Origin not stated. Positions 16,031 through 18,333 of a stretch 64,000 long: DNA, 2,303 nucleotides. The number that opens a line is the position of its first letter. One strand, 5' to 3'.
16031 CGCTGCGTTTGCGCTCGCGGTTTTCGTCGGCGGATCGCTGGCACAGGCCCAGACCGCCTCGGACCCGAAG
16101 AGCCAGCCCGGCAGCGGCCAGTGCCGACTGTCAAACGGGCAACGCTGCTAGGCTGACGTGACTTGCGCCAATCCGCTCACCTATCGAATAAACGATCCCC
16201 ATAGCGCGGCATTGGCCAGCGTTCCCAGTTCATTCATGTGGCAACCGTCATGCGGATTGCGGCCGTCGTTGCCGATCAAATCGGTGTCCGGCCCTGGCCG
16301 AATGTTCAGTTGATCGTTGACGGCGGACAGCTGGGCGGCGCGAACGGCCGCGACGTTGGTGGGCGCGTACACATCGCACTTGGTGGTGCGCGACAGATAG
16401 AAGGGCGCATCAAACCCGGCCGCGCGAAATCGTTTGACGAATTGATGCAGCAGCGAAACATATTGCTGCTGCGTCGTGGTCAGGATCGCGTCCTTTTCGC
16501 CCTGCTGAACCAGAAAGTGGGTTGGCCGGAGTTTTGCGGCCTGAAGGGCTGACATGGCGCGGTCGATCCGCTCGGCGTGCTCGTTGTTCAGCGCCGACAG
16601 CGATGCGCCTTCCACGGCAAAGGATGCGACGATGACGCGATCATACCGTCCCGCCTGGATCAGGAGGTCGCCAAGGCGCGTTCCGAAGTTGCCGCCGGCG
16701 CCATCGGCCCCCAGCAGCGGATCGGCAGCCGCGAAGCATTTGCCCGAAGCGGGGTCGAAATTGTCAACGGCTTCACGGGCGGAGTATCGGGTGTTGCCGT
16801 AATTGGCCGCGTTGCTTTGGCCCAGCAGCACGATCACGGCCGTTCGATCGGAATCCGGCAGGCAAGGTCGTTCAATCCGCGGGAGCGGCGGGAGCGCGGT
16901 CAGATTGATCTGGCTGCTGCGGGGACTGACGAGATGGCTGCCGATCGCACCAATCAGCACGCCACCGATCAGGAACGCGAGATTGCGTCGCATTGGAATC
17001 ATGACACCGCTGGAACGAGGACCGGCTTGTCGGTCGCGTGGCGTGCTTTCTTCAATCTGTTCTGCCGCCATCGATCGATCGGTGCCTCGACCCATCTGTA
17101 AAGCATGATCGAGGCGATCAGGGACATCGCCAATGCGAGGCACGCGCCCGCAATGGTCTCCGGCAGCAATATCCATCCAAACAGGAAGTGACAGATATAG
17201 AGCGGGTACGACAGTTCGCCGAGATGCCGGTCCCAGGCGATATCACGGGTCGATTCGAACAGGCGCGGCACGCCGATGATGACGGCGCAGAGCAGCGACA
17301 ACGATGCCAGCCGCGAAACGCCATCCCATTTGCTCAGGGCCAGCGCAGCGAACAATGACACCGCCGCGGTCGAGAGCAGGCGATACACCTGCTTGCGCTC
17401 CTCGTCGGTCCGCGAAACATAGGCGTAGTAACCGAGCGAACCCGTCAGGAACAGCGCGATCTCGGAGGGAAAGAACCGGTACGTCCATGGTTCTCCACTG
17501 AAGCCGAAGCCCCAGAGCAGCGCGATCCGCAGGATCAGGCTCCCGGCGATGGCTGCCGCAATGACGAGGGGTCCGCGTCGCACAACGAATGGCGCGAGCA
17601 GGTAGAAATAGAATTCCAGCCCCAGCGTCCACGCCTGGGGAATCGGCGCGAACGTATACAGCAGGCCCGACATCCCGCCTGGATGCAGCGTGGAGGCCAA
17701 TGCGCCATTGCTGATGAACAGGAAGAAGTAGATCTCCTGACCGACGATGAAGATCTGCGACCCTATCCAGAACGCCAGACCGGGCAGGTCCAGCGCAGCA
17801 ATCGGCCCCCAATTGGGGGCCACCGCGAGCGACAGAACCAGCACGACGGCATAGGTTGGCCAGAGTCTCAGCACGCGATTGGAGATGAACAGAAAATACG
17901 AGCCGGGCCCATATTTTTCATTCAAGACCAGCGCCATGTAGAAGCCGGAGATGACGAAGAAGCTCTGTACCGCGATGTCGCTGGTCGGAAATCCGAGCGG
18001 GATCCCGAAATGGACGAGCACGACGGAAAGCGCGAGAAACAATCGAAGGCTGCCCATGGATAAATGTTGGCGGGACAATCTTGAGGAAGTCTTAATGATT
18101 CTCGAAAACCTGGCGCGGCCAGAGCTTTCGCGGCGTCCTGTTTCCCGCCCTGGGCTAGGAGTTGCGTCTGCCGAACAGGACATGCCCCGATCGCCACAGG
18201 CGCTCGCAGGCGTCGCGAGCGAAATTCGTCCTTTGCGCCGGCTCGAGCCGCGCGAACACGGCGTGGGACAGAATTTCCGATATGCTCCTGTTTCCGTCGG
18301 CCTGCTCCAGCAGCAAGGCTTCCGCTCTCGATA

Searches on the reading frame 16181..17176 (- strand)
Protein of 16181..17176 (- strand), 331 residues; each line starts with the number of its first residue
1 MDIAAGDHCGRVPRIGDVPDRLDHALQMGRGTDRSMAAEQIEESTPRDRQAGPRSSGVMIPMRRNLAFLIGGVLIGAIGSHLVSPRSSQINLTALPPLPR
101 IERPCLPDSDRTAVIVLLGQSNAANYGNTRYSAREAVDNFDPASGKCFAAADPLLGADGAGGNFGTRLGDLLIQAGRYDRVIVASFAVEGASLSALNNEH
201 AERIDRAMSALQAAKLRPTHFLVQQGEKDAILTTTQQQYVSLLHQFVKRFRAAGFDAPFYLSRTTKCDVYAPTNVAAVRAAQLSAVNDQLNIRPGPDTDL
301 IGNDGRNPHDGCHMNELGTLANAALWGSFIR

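Call 3: search_protein_families(library=pfam, proteins=[window:16181-17176:-], max_evalue=0.01)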
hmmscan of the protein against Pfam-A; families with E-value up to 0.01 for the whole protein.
window:16181-17176:- (331 aa): 2 families
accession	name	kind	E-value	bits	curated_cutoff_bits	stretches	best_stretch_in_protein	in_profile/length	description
PF03629.24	SASA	-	3.6e-05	23.9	24.8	1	113-253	3-155/226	Carbohydrate esterase, sialic acid-specific acetylesterase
PF00657.28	Lipase_GDSL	-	5.7e-05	23.8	23.6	1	115-253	1-113/208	GDSL-like Lipase/Acylhydrolase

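Call 4: search_protein_families(library=ncbifam, proteins=[window:16181-17176:-], max_evalue=0.01)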
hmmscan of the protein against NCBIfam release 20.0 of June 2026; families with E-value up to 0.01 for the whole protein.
window:16181-17176:- (331 aa): 0 families

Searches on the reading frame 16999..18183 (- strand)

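Call 3: search_protein_families(library=pfam, proteins=[window:16999-18183:-], max_evalue=0.01)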
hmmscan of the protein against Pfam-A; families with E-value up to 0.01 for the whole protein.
window:16999-18183:- (394 aa): 1 family
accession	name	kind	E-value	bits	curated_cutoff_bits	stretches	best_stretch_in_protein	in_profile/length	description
PF01757.29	Acyl_transf_3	-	8.9e-18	64.9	31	1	46-363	7-326/326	Acyltransferase domain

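Call 4: search_protein_families(library=ncbifam, proteins=[window:16999-18183:-], max_evalue=0.01)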
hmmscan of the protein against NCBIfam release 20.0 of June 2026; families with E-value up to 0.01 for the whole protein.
window:16999-18183:- (394 aa): 0 families
